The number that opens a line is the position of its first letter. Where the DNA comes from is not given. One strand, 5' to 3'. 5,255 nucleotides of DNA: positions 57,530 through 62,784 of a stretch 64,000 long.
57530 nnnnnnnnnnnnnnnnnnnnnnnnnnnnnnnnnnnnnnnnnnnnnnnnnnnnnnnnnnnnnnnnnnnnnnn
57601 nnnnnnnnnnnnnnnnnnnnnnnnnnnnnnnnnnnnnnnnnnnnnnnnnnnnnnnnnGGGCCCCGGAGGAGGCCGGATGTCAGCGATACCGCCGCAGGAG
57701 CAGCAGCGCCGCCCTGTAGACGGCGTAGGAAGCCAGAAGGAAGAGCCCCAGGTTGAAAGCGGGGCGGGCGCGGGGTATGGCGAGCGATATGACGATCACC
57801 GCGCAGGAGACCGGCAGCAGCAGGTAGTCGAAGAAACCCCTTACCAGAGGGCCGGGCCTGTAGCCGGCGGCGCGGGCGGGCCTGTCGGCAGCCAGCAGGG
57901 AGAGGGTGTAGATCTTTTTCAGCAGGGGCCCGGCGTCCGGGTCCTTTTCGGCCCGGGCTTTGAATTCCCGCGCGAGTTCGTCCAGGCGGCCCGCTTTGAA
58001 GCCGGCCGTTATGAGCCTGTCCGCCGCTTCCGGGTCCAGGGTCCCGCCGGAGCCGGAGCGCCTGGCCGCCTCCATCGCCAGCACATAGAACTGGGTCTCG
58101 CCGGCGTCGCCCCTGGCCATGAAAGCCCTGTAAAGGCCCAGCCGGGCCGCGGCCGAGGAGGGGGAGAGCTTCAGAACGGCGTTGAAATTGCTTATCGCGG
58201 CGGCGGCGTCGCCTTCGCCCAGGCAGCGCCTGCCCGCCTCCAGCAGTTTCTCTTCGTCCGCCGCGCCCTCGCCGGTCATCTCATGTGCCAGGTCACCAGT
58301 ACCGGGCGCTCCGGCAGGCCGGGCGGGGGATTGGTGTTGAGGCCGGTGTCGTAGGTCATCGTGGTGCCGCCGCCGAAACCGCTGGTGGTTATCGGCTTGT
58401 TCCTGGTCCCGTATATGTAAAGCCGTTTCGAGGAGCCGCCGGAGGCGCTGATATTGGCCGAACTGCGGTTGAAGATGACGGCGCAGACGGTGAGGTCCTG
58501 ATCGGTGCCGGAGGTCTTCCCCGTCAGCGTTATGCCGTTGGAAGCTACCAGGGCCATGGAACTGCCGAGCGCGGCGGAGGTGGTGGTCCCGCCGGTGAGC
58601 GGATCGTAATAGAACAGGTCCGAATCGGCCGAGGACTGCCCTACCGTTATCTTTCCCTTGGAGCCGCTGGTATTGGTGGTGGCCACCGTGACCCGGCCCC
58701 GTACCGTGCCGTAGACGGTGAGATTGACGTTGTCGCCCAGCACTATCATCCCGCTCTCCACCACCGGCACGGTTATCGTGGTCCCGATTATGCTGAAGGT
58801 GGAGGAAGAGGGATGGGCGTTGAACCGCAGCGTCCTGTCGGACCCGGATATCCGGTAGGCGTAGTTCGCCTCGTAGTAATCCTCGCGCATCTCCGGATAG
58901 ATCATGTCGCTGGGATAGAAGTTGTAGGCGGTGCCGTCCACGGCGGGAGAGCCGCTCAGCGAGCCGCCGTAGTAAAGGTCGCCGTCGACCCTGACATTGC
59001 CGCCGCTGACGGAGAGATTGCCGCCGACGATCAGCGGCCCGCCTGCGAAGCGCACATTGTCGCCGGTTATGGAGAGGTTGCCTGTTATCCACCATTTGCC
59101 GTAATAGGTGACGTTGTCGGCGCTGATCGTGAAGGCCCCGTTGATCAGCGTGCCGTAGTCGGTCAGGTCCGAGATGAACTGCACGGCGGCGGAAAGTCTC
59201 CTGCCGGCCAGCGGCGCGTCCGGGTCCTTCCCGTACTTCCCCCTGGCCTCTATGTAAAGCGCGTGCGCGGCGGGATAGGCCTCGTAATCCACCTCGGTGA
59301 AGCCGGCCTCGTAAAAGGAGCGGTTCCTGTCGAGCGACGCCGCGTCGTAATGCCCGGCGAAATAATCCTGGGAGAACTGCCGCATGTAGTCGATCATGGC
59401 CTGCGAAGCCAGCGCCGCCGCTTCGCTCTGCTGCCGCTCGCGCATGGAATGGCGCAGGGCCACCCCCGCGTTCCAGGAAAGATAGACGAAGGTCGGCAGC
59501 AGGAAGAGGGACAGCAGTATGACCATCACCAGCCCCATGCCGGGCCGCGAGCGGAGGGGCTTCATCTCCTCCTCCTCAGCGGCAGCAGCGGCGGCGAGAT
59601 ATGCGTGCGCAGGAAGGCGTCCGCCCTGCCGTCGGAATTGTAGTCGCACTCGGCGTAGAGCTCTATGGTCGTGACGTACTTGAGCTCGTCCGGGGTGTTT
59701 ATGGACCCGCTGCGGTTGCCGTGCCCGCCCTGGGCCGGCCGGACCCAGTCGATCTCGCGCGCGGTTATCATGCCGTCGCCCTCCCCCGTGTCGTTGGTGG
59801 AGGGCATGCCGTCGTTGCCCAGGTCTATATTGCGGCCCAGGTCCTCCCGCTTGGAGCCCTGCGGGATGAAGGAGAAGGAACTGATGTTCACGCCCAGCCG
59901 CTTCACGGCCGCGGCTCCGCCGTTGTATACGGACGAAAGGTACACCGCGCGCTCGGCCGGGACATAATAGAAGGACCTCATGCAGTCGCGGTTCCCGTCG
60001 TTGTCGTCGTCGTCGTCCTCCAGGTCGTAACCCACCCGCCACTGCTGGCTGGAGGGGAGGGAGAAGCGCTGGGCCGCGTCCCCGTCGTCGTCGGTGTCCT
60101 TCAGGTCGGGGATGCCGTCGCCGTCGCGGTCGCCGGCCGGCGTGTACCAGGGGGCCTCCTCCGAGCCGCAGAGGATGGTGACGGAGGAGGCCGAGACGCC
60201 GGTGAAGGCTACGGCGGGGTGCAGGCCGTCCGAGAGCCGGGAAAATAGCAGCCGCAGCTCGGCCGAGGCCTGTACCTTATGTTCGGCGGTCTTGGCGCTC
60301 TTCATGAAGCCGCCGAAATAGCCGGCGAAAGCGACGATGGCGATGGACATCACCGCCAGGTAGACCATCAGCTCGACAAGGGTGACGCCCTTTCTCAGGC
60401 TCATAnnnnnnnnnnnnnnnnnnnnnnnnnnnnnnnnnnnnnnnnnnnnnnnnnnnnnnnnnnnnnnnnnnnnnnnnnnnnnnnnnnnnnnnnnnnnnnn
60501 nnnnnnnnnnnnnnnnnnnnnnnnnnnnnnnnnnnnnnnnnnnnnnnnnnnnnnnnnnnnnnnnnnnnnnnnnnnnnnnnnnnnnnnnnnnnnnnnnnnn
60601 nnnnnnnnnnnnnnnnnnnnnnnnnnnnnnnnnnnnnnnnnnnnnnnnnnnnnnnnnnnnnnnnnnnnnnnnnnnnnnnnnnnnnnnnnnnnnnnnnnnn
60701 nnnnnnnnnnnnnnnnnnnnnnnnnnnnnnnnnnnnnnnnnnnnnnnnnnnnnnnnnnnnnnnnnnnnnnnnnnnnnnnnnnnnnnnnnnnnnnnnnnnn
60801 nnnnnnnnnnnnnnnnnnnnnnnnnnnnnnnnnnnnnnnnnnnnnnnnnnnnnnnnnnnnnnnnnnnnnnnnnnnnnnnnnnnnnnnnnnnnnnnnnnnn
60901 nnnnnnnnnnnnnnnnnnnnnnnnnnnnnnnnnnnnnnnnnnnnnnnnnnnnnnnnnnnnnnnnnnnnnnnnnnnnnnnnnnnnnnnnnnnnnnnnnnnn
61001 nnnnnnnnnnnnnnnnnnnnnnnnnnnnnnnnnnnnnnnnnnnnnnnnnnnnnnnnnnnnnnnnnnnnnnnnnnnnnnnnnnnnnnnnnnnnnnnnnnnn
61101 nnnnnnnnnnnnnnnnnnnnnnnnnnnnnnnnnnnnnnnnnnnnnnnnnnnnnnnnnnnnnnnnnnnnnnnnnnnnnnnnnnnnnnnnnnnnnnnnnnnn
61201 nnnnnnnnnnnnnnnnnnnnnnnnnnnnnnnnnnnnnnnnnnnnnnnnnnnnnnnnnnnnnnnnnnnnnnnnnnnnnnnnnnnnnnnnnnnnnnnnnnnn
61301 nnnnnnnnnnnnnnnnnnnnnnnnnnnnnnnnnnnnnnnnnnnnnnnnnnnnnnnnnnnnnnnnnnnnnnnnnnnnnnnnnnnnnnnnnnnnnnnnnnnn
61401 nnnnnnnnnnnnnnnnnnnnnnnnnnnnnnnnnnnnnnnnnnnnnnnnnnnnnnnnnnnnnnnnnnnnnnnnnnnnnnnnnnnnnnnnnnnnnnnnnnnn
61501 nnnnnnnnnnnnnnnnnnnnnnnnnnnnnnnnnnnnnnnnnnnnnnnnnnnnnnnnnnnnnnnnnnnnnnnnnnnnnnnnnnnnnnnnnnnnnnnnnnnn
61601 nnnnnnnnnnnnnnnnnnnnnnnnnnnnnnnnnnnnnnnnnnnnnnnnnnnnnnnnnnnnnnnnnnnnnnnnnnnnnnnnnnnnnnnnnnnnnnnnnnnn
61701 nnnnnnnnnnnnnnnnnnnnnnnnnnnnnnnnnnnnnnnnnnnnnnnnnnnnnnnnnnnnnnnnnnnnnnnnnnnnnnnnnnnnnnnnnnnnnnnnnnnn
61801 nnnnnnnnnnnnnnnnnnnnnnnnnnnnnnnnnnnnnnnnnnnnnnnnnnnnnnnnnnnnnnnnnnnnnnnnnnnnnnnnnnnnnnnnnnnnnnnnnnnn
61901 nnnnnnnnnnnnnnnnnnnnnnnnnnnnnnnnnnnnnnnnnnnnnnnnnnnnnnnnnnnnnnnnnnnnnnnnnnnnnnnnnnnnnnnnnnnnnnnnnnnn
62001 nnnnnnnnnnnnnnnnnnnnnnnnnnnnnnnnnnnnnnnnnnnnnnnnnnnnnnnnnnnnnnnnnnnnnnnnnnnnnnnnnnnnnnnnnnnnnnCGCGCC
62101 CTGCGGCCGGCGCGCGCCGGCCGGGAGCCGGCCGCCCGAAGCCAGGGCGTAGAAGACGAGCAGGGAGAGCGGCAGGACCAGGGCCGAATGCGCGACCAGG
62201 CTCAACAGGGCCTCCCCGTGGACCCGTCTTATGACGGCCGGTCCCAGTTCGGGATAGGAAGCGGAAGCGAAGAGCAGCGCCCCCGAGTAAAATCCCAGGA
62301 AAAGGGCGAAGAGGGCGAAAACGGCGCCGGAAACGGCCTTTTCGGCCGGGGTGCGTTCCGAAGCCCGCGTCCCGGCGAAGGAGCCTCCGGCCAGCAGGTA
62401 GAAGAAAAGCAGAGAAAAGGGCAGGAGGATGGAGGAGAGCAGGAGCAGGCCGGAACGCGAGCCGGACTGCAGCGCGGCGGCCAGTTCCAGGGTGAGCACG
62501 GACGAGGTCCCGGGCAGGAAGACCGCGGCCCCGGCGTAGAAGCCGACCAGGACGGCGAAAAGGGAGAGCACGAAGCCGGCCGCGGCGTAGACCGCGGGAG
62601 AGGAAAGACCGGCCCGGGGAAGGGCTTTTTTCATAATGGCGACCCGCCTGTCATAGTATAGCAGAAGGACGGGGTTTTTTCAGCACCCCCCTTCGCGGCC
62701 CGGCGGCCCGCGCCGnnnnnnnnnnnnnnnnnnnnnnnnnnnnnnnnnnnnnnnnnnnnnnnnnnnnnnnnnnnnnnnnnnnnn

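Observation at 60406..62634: Pseudopilin whose prepilin cleavage motif sits behind a roughly 185-residue, internally duplicated four-TM region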

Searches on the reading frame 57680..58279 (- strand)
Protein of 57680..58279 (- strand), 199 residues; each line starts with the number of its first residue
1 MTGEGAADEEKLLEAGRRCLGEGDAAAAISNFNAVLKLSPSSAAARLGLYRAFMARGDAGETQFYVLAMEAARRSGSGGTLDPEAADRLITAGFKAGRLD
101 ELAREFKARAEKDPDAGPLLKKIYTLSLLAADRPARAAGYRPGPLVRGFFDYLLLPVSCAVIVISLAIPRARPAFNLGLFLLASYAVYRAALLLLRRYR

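Call 39: search_protein_families(library=pfam, proteins=[window:57680-58279:-], max_evalue=1)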
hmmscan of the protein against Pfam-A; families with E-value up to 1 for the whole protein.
window:57680-58279:- (199 aa): 6 families
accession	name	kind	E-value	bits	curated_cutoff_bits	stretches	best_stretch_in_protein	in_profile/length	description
PF14559.12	TPR_19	-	3.5e-06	27.7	25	1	20-59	2-41/68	Tetratricopeptide repeat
PF13428.12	TPR_14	-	0.0076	17.3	23.5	1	12-49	4-41/44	Tetratricopeptide repeat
PF13432.12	TPR_16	-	0.0079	17.1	32.7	1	15-59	3-47/65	Tetratricopeptide repeat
PF13414.12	TPR_11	-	0.074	13.2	26.8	1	22-49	7-34/42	TPR repeat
PF14863.12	Alkyl_sulf_dimr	-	0.13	13.1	26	1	6-61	66-121/139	Alkyl sulfatase dimerisation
PF21514.3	FimA-like_C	-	0.24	11.5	27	1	38-80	78-120/189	FimA-like major fimbrial subunit protein, C-terminal domain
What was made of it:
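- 57680..58279 (-): Gene 4: a 199-aa TPR protein with hydrophobic C-terminal segments, overlapping gene 3 by 4 nt (ATGA). Pfam TPR_19, E=3.5e-6 (call 39).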

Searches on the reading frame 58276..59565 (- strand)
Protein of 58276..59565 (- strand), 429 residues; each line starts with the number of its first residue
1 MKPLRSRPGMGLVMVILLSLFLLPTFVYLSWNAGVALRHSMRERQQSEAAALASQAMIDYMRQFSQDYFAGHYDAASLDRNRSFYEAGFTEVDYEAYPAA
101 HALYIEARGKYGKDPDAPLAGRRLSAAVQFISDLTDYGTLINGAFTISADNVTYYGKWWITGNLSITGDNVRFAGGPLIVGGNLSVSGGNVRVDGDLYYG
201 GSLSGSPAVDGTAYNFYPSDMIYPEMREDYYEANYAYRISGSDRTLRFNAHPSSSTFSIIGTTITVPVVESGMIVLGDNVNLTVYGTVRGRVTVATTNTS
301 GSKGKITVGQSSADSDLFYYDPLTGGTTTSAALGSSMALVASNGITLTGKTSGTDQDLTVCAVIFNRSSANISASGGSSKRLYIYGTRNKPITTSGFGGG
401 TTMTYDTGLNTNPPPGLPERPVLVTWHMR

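Call 39: search_protein_families(library=pfam, proteins=[window:58276-59565:-], max_evalue=1)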
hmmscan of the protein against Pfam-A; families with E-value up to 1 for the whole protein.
window:58276-59565:- (429 aa): 0 families
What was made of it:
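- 58276..59565 (-): Gene 3: a 429-aa pilin-like protein, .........|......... (no Glu+5), with a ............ Shine-Dalgarno sequence. It overlaps gene 2 by 4 nt. No Pfam hit (call 39).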

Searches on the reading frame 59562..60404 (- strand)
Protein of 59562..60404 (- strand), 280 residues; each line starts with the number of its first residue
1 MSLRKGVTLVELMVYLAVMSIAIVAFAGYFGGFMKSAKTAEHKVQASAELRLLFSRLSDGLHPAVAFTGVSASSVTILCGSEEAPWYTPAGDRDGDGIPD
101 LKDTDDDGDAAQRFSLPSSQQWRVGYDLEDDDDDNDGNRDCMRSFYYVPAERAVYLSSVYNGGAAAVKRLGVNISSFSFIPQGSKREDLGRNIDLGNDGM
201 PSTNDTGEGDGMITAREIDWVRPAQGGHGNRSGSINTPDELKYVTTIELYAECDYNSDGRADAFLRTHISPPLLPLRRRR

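Call 3: search_protein_families(library=pfam, proteins=[window:59562-60404:-], max_evalue=0.1)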
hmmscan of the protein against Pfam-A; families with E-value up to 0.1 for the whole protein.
window:59562-60404:- (280 aa): 2 families
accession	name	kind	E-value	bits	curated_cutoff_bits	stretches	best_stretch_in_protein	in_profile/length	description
PF07963.17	N_methyl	-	1.9e-05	24.4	21.2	1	1-25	1-25/27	Prokaryotic N-terminal methylation motif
PF05901.16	Excalibur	-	0.035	14.9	22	1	83-99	18-34/36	Excalibur calcium-binding domain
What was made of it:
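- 59562..60404 (-): Gene 2 of the cassette: a 280-aa pseudopilin with a canonical N-terminal motif MSLRKG|VTLVELM. Its start lies 1 nt after the fused gene's stop. Pfam N_methyl aa 1-25, E=1.9e-5, above the gathering score (call 3).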

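Call 4: search_protein_families(library=ncbifam, proteins=[window:59562-60404:-], max_evalue=0.1)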
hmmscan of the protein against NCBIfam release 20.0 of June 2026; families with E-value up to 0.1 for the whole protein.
window:59562-60404:- (280 aa): 6 families
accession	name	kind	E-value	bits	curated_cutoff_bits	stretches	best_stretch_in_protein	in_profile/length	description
NF053691.1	BamM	equivalog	0.0044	16.1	315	1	90-110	264-284/376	BamM family beta-barrel-assembly machinery protein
TIGR02532.1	IV_pilin_GFxxxE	domain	0.013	15.3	16.3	1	4-25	1-22/24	prepilin-type N-terminal cleavage/methylation domain-containing protein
TIGR02599.1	TIGR02599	subfamily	0.044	13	256.5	1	6-64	1-59/361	Verru_Chthon cassette protein C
NF007660.0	PRK10332.1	equivalog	0.062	13.8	86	0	4-44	8-48/107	prepilin-type N-terminal cleavage/methylation domain-containing protein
NF007848.0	PRK10557.1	equivalog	0.083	12.2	120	0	4-54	10-60/192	prepilin peptidase-dependent protein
NF007862.0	PRK10574.1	equivalog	0.091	12.9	138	0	2-35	2-36/145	prepilin peptidase-dependent pilin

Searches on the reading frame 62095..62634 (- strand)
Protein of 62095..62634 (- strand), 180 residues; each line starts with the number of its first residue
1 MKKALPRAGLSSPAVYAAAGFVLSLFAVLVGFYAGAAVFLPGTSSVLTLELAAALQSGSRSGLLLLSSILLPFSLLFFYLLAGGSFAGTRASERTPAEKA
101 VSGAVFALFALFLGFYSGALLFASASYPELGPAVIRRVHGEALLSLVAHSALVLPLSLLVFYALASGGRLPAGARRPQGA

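Call 23: find_homologous_proteins(query=window:62095-62634:-, max_evalue=0.01)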
Query window:62095-62634:-: 7672 candidates shared short words with the query, none scored E <= 0.01.

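Call 39: search_protein_families(library=pfam, proteins=[window:62095-62634:-], max_evalue=1)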
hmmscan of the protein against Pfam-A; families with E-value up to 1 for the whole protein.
window:62095-62634:- (180 aa): 3 families
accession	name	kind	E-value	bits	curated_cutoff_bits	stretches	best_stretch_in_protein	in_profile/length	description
PF10031.14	DUF2273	-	0.028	14.9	25.4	2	13-33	8-28/48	Small integral membrane protein (DUF2273)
PF02404.20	SCF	-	0.46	10.3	21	0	96-122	213-239/275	Stem cell factor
PF13782.11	SpoVAB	-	0.84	10.4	25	1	100-147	45-92/109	Stage V sporulation protein AB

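Call 55: search_protein_representatives(protein=window:62095-62634:-)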
Query: 180 residues. Proteins with E-value up to 0.001 (for the whole library): 4; up to 1e-10: 1; up to 1e-30: 1. The best 4 are listed.
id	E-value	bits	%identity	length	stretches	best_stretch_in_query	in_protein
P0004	3.4e-43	163.9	60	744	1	1-166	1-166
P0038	3.3e-10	56.6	44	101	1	97-169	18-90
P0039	5.0e-10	56.1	43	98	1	90-166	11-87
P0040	4.6e-04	36.7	38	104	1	90-162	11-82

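Call 62: find_homologous_proteins(query=A2, max_evalue=0.01)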
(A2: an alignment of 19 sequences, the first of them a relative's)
Query A2 (19 sequences) (98 aa, profile of the alignment): 35 proteins with E <= 0.01 among 8000 candidates.
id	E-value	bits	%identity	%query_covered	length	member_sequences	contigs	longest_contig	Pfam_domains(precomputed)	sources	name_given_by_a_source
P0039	4.8e-35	137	100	100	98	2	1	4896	-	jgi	jgi:hypothetical protein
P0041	8.4e-35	136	89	100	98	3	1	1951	-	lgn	-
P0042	2.5e-34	135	93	100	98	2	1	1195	-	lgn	-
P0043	2.6e-34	135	93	100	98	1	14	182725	-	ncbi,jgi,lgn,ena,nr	ncbi:MAG: hypothetical protein A2049_07335 [Elusimicrobia bacterium GWA2_62_23]|nr:MAG: hypothetical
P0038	3.3e-34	134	73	82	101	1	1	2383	-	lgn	-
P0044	5.6e-34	134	40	71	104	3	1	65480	-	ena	-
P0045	6.6e-34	133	66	97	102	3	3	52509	-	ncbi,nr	ncbi:MAG: hypothetical protein A2X34_06625 [Elusimicrobia bacterium GWC2_51_8]|nr:MAG: hypothetical 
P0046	4.4e-33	131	70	99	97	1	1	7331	-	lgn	-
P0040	7.3e-33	130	39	70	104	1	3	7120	-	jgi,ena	-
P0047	9.9e-33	130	69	87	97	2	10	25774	-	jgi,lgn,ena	-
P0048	1.6e-32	129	40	79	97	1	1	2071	-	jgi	-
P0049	2.0e-32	129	66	97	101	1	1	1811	-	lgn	-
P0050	2.2e-32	129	38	61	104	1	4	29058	-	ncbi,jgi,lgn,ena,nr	ncbi:MAG: hypothetical protein A2234_03000 [Elusimicrobia bacterium RIFOXYA2_FULL_58_8]|nr:MAG: hypo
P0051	2.4e-32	128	41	71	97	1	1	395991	-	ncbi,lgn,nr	ncbi:MAG: hypothetical protein PHV33_05025 [Elusimicrobiales bacterium]|nr:hypothetical protein [Elu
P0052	2.8e-32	128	68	97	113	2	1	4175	-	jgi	-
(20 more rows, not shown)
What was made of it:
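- Tried and rejected: The exhaustive phmmer search (call 55) and the profile search (call 62) replaced it.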

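Call 64: search_protein_families(library=pfam, alignment_id=A2, max_evalue=10)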
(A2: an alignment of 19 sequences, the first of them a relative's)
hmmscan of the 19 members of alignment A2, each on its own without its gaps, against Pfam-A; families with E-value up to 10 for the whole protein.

A. member 1, P0039 (98 aa): 0 families

B. families by the number of members that match (of 19 scanned): 25 families
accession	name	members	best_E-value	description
PF02687.27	FtsX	4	0.00034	FtsX-like permease C-terminal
PF06979.18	TMEM70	2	0.025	TMEM70/TMEM186/TMEM223 protein family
PF07332.16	Phage_holin_3_6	2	0.038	Putative Actinobacterial Holin-X, holin superfamily III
PF20990.2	DUF2207_C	2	0.13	Predicted membrane protein (DUF2207) C-terminal domain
PF13828.11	DUF4190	1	0.0038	Domain of unknown function (DUF4190)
PF00528.27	BPD_transp_1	1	0.0065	Binding-protein-dependent transport system inner membrane component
PF01545.26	Cation_efflux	1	0.016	Cation efflux family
PF02674.22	Colicin_V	1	0.018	Colicin V production protein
PF20563.3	DUF6773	1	0.037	Family of unknown function (DUF6773)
PF13782.11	SpoVAB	1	0.039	Stage V sporulation protein AB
PF13396.11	PLDc_N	1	0.042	Phospholipase_D-nuclease N-terminal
PF01384.25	PHO4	1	0.07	Phosphate transporter family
PF10031.14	DUF2273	1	0.086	Small integral membrane protein (DUF2273)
PF04964.19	Flp_Fap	1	0.093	Flp/Fap pilin component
PF11368.13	DUF3169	1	0.16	Protein of unknown function (DUF3169)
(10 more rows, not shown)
